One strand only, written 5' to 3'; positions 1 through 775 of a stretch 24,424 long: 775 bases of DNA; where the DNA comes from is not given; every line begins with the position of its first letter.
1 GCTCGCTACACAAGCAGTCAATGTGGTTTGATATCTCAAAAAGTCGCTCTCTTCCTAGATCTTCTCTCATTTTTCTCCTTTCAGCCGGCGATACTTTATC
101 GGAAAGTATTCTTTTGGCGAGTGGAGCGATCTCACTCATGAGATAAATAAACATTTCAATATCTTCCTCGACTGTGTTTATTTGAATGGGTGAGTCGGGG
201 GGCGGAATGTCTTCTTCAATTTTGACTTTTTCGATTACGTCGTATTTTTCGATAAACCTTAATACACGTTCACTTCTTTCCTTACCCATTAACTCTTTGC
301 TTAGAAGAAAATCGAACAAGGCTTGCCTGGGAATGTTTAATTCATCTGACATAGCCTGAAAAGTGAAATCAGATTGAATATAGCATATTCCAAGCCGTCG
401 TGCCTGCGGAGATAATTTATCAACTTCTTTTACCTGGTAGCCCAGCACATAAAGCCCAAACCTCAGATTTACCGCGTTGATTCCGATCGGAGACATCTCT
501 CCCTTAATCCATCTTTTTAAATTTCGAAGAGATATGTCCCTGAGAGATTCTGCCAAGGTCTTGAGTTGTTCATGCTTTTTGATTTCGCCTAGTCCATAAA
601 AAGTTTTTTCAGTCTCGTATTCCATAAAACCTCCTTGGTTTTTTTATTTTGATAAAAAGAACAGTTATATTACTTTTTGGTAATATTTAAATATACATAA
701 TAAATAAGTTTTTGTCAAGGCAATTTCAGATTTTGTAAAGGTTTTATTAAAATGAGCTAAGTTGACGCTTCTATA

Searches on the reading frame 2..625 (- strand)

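Call 58: search_protein_families(library=pfam, proteins=[window:2-625:-], max_evalue=0.01)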
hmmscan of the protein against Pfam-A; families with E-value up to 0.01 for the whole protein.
window:2-625:- (208 aa): 1 family
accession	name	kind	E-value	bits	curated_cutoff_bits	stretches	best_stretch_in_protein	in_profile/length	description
PF04297.20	UPF0122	-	0.0034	18.1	22.7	1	82-134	29-80/101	Putative helix-turn-helix protein, YlxM / p13 like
